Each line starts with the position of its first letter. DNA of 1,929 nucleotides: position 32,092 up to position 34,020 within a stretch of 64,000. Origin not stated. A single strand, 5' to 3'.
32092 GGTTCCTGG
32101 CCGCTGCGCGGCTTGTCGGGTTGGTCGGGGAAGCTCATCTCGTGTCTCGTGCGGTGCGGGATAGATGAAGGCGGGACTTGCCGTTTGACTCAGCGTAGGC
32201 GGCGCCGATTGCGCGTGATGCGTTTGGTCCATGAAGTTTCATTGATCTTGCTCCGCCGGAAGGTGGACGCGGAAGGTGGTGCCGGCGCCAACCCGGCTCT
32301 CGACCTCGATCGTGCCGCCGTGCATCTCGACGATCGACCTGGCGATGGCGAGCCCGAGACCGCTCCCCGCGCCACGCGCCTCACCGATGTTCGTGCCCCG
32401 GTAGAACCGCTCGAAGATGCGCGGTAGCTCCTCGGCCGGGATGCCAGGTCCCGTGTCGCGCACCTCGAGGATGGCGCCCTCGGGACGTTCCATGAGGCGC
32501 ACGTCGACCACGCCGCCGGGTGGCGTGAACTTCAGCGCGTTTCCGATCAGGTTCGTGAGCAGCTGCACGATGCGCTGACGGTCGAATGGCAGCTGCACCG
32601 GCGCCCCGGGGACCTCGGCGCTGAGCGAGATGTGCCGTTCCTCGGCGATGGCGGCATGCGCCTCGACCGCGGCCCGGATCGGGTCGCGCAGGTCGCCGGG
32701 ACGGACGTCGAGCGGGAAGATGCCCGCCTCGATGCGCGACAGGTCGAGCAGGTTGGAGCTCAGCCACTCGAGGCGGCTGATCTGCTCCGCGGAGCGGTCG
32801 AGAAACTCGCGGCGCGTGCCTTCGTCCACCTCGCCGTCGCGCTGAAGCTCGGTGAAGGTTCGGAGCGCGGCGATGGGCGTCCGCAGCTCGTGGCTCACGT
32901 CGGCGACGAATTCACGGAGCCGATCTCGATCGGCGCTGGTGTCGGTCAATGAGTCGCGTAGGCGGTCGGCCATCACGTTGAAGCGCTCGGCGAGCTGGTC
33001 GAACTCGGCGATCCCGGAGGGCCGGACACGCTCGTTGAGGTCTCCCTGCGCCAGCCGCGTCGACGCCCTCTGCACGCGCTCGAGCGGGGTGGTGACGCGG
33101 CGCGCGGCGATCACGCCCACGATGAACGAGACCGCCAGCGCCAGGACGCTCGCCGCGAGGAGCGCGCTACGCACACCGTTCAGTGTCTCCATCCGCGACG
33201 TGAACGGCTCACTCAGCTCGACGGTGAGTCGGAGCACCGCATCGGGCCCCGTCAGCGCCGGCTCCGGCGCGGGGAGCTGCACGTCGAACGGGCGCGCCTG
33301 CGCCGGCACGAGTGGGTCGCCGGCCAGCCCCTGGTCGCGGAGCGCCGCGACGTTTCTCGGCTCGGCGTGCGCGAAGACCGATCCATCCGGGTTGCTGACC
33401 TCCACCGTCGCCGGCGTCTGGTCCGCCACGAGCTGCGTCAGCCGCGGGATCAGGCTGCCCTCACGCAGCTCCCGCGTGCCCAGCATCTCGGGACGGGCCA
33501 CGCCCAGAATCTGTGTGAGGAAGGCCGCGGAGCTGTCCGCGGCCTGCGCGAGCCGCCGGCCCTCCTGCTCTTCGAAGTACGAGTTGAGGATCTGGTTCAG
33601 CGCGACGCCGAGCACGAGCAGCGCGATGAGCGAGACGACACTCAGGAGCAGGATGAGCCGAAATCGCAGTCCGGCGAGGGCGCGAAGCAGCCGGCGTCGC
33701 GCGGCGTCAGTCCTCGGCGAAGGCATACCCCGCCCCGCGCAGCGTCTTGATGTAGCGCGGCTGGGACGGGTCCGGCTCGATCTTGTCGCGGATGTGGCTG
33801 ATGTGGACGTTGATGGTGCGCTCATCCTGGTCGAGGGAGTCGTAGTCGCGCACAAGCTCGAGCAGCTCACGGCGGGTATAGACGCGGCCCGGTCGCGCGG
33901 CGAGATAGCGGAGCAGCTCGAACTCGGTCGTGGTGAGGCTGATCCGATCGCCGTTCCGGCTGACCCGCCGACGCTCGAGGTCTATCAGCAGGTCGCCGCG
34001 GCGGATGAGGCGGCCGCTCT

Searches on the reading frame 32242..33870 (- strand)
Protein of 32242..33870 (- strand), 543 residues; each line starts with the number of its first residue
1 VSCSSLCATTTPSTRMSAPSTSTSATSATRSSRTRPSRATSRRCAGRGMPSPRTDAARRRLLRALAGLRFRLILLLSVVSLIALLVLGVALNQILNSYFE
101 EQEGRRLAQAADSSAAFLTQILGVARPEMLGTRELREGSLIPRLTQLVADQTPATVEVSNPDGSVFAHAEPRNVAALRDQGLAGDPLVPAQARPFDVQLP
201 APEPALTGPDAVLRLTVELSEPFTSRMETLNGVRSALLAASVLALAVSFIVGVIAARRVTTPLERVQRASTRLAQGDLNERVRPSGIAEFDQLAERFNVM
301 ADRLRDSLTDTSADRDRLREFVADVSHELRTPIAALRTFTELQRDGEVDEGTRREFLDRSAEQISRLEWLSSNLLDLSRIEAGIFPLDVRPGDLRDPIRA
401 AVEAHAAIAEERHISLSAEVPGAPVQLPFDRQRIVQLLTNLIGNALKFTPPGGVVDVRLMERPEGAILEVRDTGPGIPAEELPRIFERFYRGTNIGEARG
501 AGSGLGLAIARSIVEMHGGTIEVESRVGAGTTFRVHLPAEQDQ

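Call 70: search_protein_families(library=pfam, proteins=[window:32242-33870:-], max_evalue=0.00001)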
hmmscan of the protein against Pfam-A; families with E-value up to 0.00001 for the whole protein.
window:32242-33870:- (543 aa): 3 families
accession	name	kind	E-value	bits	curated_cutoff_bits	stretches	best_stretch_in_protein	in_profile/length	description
PF02518.31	HATPase_c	-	8.2e-33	113.6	26.4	1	430-540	2-110/111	Histidine kinase-, DNA gyrase B-, and HSP90-like ATPase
PF00512.31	HisKA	-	2.1e-17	63.3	26.9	1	318-383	2-66/66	His Kinase A (phospho-acceptor) domain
PF00672.30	HAMP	-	1.2e-14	54.8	25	1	255-306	2-53/53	HAMP domain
